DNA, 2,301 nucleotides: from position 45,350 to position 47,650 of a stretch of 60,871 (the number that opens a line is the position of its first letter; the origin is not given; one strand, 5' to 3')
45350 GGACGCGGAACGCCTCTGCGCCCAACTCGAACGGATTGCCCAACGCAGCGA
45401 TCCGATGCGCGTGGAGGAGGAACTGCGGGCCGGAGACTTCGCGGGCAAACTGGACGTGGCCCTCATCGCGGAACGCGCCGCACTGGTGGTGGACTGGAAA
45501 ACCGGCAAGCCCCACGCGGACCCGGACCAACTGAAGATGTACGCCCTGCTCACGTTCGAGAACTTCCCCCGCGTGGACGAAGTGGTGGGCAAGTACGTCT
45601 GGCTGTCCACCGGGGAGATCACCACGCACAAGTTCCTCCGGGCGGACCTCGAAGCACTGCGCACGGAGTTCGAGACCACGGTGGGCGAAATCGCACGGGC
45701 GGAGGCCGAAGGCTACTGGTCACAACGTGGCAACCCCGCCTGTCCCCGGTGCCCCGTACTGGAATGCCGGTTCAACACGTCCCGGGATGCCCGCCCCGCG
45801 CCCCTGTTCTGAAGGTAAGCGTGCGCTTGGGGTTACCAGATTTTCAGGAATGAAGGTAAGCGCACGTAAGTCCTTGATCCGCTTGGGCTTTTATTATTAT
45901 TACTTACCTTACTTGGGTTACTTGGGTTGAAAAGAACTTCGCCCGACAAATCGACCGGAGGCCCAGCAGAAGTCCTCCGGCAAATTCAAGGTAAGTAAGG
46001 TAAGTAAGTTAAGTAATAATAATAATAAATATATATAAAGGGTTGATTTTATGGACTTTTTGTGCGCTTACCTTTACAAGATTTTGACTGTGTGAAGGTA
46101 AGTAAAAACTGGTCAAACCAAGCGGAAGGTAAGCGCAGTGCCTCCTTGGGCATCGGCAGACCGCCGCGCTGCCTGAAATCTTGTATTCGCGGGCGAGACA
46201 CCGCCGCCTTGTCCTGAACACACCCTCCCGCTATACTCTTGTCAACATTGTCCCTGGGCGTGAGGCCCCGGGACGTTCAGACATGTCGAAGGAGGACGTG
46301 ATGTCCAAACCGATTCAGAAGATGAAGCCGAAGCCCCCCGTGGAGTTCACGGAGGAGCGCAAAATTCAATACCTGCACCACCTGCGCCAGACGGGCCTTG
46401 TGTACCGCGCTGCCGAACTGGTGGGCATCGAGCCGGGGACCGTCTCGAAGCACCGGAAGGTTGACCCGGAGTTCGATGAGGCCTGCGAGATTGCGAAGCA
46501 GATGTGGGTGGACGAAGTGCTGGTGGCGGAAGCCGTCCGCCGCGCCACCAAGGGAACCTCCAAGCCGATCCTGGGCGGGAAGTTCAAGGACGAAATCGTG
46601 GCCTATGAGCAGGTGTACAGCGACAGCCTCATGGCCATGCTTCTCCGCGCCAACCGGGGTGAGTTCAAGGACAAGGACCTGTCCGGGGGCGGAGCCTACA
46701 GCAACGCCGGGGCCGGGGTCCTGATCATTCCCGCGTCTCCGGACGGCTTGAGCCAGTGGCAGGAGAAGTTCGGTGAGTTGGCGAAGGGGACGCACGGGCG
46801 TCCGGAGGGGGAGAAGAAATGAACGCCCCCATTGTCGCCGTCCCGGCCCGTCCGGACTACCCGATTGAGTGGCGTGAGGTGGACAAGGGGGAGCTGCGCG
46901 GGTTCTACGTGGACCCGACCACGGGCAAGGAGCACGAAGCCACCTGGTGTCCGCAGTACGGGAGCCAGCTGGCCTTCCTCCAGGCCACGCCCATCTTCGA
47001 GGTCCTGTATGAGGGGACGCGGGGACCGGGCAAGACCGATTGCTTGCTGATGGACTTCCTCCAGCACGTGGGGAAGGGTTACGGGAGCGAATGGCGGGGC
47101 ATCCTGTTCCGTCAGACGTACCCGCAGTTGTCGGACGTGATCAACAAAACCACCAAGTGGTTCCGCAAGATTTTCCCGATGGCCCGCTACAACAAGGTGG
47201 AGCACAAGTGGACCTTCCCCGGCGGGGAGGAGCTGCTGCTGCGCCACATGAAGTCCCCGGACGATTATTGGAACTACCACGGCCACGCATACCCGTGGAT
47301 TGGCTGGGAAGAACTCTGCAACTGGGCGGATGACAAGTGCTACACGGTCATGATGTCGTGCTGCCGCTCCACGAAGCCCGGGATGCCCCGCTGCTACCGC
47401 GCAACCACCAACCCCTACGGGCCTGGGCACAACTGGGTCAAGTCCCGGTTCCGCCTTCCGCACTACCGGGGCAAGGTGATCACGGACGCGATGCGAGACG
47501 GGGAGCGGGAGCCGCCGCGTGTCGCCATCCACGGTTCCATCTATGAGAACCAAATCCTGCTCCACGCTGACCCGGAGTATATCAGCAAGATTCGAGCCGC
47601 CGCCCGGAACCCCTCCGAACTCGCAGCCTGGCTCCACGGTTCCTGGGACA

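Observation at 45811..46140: Second copy of the island immediately upstream of terS, with a 54-bp block kept identical 33 kb apart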

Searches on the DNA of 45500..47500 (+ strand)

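Call 6: search_dna_similar(query=window:45500-47500:+, collection=phages, mode=distant, max_rows=20)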
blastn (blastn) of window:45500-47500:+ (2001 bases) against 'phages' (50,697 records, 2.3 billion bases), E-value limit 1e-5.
Records with a match: 162; places in all: 169; records where one place covers at least 80% of the query: 0.
Best place of each record, by identity: 80-90% 18; 60-80% 144.
By first word of the organism name: Pseudomonas 83; Xanthomonas 21; Achromobacter 21; Stenotrophomonas 11; Bordetella 9; Sphingomonas 4; Variovorax 2; Janthinobacterium 2; Rhodobacter 2; Sphaerotilus 1; and 6 more.
By host as written in the record: Pseudomonas aeruginosa 31; Pseudomonas aeruginosa PAO1 23; - 11; Bordetella bronchiseptica ATCC 10580 9; Achromobacter sp. 9; Pseudomonas aeruginosa PA14 8; Xanthomonas arboricola pv. juglandis IVIA 1317-1a 6; Pseudomonas sp. 5; and 32 more.
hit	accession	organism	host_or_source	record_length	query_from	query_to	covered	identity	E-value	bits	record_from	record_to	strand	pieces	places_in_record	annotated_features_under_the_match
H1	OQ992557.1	Pseudomonas phage Chuck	Pseudomonas aeruginosa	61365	489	2001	51%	80.5%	0e+0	946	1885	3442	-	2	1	terminase large subunit | hypothetical protein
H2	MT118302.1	Pseudomonas phage Epa38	Pseudomonas sp.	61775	489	2001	51%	79.0%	0e+0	883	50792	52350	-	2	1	hypothetical protein (x2)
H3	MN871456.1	Pseudomonas phage Pa-C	Pseudomonas aeruginosa PAO1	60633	1066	2001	47%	80.8%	0e+0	876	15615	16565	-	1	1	record has no annotation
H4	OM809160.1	Pseudomonas phage 185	Pseudomonas aeruginosa PAO1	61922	1066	2001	47%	80.6%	0e+0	877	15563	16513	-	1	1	record has no annotation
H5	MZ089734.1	Pseudomonas phage PSA20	wastewater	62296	1066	2001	47%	80.6%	0e+0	867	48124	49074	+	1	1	terminase large subunit | hypothetical protein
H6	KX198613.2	Pseudomonas phage AN14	Pseudomonas aeruginosa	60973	1066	2001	47%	80.5%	0e+0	873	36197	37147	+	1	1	terminase large subunit | terminase small subunit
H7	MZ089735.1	Pseudomonas phage Psa21-HRN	wastewater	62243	1066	2001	47%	80.4%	0e+0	858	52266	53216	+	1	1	terminase large subunit | hypothetical protein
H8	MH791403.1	Pseudomonas phage PaTs-2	Pseudomonas aeruginosa PAO1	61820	1066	2001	47%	80.3%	0e+0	864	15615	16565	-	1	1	terminase large subunit | putative small terminase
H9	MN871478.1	Pseudomonas phage PaSt-2_45_61k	Pseudomonas aeruginosa PAO1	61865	1066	2001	47%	80.3%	0e+0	864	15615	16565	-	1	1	record has no annotation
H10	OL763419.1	Pseudomonas phage Churro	Pseudomonas aeruginosa PAO1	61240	1066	2001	47%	80.2%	0e+0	859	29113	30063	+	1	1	putative terminase large subunit | putative terminase small subunit | ribosome_binding_site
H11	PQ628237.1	Pseudomonas phage vanta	Pseudomonas aeruginosa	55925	1066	2001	47%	80.2%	0e+0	857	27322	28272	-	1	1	terminase large subunit | putative terminase small subunit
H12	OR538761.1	Pseudomonas phage PSP2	Pseudomonas aeruginosa PAO1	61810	1066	2001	47%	80.1%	0e+0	855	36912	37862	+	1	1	terminase large subunit | terminase small subunit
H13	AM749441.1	Pseudomonas virus Yua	Pseudomonas aeruginosa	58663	1066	2001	47%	80.1%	0e+0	850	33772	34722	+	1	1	gp51: hypothetical protein | gp50: hypothetical protein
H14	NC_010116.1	Pseudomonas virus Yua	Pseudomonas aeruginosa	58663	1066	2001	47%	80.1%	0e+0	850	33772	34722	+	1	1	gp51: terminase large subunit | gp50: terminase small subunit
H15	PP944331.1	Pseudomonas phage JM2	Pseudomonas aeruginosa PAO1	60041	1066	2001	47%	80.1%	0e+0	850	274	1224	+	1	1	terminase large subunit | terminase small subunit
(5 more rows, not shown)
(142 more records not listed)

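Call 8: search_dna_similar(query=window:45800-46260:+, collection=phages, mode=distant, max_rows=60, max_evalue=0.01)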
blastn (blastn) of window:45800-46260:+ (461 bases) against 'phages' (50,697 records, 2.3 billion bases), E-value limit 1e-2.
Records with a match: 13; places in all: 13; records where one place covers at least 80% of the query: 0.
Best place of each record, by identity: 80-90% 4; 60-80% 9.
By first word of the organism name: Pseudomonas 11; Bordetella 2.
By host as written in the record: Pseudomonas aeruginosa PAO1 4; Pseudomonas aeruginosa 4; Bordetella bronchiseptica ATCC 10580 2; - 1; Pseudomonas sp. 1; Pseudomonas aeruginosa PA14 1.
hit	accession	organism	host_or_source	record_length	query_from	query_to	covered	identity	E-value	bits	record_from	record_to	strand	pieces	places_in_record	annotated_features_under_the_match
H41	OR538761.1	Pseudomonas phage PSP2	Pseudomonas aeruginosa PAO1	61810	104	276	38%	66.5%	5e-7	62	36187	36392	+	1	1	none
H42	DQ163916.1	Pseudomonas phage M6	-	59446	102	276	38%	65.7%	6e-6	57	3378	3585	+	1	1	record has no annotation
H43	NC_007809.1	Pseudomonas phage M6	Pseudomonas aeruginosa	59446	102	276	38%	65.7%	6e-6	57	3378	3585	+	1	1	none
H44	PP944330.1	Pseudomonas phage phi_M6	Pseudomonas aeruginosa PAO1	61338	102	276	38%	65.7%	6e-6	57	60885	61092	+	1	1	hypothetical protein (x3)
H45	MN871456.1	Pseudomonas phage Pa-C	Pseudomonas aeruginosa PAO1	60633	104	276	38%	65.9%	6e-6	58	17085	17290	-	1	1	record has no annotation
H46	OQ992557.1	Pseudomonas phage Chuck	Pseudomonas aeruginosa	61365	189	276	19%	83.1%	1e-14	87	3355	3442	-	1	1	none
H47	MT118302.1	Pseudomonas phage Epa38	Pseudomonas sp.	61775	189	276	19%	77.5%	3e-9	68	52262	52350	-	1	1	none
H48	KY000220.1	Bordetella phage FP1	Bordetella bronchiseptica ATCC 10580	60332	100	162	14%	77.9%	9e-4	51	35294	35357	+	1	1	none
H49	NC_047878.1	Bordetella phage FP1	Bordetella bronchiseptica ATCC 10580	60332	100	162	14%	77.9%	9e-4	51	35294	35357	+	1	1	none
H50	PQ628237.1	Pseudomonas phage vanta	Pseudomonas aeruginosa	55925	104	163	13%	80.0%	3e-4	53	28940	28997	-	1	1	hypothetical protein (x2)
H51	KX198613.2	Pseudomonas phage AN14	Pseudomonas aeruginosa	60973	104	163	13%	80.0%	3e-4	53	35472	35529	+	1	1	none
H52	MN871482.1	Pseudomonas virus PaSz-6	Pseudomonas aeruginosa PAO1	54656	104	163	13%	80.0%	3e-4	53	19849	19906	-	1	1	record has no annotation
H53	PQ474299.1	Pseudomonas phage BL8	Pseudomonas aeruginosa PA14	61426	104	163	13%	78.3%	3e-3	48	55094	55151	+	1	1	hypothetical protein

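Call 37: get_annotated_region(hit=H46, flank=700)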
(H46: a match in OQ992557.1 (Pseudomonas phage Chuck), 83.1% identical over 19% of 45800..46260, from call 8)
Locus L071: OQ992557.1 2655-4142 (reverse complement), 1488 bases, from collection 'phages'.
description: Pseudomonas phage Chuck, complete genome.
organism: Pseudomonas phage Chuck (NCBI taxid 3046820)
taxonomy: Viruses; Duplodnaviria; Heunggongvirae; Uroviricota; Caudoviricetes; Mesyanzhinovviridae; Rabinowitzvirinae; Yuavirus
host: Pseudomonas aeruginosa; source: Orange county wastewater; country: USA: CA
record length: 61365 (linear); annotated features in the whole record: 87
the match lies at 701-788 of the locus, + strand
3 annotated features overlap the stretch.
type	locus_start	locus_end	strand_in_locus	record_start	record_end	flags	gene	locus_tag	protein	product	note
CDS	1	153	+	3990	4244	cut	-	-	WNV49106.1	hypothetical protein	-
CDS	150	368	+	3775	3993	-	-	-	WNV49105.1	hypothetical protein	-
CDS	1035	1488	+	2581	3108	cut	-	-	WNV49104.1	hypothetical protein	-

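Call 39: get_annotated_region(hit=H48, flank=900)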
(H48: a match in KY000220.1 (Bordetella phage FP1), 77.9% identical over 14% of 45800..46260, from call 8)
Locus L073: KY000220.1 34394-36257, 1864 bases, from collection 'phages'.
description: Bordetella phage FP1, complete genome.
organism: Bordetella phage FP1 (NCBI taxid 1916125)
taxonomy: Viruses; Duplodnaviria; Heunggongvirae; Uroviricota; Caudoviricetes; Mesyanzhinovviridae; Rabinowitzvirinae; Vojvodinavirus; Bordetella virus FP1
host: Bordetella bronchiseptica ATCC 10580; source: -; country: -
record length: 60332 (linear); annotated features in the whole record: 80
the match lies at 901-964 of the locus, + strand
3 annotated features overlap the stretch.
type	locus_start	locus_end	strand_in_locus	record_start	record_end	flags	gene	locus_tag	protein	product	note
CDS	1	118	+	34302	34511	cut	-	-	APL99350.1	hypothetical protein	-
CDS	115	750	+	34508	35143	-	-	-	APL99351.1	nucleotide pyrophosphohydrolase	-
CDS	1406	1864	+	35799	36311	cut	-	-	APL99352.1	terminase small subunit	-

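Call 41: search_rna_families(source=window, start=45700, end=46400, threshold=evalue, max_evalue=1)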
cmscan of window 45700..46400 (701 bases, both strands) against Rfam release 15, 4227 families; matches with E-value up to 1: 0.
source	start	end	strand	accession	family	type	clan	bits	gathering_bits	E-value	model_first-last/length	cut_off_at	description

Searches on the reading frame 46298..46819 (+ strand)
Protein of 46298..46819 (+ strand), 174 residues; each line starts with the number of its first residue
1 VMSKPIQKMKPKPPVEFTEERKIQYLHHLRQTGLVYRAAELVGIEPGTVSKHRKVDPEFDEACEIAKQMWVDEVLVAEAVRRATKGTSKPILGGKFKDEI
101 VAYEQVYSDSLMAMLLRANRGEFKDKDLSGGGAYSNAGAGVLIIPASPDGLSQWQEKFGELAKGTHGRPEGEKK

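Call 22: find_related_loci(query=window:46298-46819:+, collection=viral_contigs, flank=1500)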
Query window:46298-46819:+ (174 aa) in viral_contigs; peptide patterns used: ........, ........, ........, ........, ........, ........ (x = any residue, [..] = any of these).
22 stretches matched a pattern; 20 encode a relative of the query (tblastn E <= 1e-3); 20 distinct loci.
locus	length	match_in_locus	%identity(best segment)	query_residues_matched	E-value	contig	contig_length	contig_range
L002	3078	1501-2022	88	1-174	2e-106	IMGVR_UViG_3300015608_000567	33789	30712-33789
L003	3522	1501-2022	88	1-174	2e-105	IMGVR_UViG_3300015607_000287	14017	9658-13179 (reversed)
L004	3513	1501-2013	54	5-172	6e-56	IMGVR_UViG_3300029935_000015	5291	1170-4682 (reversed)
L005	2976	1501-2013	53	5-172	1e-55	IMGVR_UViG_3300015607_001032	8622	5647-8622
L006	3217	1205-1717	53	5-172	2e-55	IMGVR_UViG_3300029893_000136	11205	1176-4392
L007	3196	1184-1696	52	5-172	8e-55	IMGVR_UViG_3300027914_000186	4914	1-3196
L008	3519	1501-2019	52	3-173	7e-54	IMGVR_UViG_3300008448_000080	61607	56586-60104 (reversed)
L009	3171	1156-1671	50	4-172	7e-51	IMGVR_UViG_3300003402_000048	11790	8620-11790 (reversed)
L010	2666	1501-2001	51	5-168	1e-48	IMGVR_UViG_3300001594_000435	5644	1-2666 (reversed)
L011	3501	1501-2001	51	5-168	1e-48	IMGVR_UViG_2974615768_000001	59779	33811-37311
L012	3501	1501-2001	51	5-168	1e-48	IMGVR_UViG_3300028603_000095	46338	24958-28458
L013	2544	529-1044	50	4-172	3e-47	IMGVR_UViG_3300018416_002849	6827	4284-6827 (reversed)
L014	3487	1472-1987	50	4-172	2e-47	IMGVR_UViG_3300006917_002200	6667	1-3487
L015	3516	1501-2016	50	4-172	2e-47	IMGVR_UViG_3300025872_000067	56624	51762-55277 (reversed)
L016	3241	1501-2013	49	4-172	2e-47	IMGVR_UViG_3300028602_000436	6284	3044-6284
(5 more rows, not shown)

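Call 45: search_protein_families(library=pfam, proteins=[window:46298-46819:+], max_evalue=0.01)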
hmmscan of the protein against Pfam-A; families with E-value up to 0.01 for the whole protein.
window:46298-46819:+ (174 aa): 0 families
